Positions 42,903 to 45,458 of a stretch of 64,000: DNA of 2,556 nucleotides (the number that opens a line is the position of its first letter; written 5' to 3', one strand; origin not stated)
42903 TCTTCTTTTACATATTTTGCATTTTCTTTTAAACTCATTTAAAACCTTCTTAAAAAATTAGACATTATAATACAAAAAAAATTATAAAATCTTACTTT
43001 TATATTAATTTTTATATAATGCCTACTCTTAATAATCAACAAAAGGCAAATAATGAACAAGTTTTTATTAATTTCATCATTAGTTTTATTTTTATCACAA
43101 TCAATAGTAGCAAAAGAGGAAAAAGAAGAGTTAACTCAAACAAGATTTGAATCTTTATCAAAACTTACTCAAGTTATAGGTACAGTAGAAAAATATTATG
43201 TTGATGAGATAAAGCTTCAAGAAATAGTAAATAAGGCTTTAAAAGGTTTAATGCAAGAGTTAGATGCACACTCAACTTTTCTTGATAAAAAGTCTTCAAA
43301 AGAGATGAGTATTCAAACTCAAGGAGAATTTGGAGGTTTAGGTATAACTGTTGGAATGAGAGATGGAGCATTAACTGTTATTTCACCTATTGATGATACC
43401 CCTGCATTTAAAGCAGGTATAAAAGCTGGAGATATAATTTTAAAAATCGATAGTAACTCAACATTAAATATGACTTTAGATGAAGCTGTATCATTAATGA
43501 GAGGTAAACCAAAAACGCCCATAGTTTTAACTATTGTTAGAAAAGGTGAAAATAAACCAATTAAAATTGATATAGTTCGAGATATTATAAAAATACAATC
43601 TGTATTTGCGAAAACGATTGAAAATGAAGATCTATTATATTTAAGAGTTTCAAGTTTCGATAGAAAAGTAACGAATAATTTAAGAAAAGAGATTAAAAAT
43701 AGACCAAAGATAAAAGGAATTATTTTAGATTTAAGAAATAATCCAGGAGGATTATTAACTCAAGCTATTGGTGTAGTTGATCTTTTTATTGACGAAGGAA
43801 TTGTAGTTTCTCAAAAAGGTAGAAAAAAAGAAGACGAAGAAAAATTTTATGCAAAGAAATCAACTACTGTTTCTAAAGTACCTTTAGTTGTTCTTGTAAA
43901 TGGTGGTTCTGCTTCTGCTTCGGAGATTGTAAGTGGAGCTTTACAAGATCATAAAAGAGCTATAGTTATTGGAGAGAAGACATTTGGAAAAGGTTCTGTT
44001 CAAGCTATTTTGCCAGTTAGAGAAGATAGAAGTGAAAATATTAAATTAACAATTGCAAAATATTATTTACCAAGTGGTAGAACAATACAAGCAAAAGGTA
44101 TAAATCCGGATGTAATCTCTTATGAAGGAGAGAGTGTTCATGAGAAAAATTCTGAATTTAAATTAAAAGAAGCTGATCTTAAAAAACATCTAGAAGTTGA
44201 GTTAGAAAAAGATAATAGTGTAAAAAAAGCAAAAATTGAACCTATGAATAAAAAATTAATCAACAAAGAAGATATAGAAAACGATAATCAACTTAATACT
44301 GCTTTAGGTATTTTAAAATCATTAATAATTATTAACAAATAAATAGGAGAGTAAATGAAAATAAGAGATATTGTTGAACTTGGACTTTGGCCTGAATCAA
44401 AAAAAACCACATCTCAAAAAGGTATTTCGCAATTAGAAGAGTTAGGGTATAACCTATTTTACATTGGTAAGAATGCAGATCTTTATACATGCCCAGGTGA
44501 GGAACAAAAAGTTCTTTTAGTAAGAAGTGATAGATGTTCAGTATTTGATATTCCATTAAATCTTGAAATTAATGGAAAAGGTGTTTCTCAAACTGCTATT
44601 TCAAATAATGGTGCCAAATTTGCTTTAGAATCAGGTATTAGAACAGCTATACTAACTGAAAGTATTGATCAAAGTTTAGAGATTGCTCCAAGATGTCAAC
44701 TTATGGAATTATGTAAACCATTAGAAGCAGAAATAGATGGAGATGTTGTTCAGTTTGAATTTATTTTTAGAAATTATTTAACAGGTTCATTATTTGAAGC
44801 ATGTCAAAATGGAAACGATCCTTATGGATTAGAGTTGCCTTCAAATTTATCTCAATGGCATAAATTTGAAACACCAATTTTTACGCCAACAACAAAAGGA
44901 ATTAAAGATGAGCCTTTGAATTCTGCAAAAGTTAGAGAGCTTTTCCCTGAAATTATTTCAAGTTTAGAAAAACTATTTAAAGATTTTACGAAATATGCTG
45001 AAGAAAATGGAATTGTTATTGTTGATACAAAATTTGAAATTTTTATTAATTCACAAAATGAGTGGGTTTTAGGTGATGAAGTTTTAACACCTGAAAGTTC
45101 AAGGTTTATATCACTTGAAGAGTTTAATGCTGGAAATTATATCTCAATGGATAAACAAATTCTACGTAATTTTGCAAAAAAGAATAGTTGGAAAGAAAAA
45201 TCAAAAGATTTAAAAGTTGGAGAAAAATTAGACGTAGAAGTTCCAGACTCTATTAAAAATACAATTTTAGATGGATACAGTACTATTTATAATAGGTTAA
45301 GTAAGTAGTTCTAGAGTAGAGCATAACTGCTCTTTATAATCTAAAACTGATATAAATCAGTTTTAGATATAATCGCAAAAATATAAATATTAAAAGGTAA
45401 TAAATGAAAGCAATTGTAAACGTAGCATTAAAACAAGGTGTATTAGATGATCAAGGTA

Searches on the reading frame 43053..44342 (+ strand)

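Call 67: search_protein_families(library=pfam, proteins=[window:43053-44342:+], max_evalue=0.00001)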
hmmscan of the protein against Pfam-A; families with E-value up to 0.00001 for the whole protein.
window:43053-44342:+ (429 aa): 4 families
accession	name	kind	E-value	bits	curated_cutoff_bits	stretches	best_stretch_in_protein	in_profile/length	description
PF03572.23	Peptidase_S41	-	1e-53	181.8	24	1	194-354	2-163/165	Peptidase family S41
PF13180.12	PDZ_2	-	1.8e-13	51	27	1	94-173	1-79/80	PDZ domain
PF17820.7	PDZ_6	-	2e-11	43.9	27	1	110-163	3-54/54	PDZ domain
PF00595.29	PDZ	-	4e-10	40.4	23.2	1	86-161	3-80/81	PDZ domain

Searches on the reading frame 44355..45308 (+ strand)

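Call 67: search_protein_families(library=pfam, proteins=[window:44355-45308:+], max_evalue=0.00001)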
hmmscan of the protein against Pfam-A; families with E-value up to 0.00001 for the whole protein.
window:44355-45308:+ (317 aa): 1 family
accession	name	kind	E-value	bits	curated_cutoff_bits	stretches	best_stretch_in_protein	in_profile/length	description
PF01259.24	SAICAR_synt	-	8.5e-43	147.2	20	1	35-284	2-231/233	SAICAR synthetase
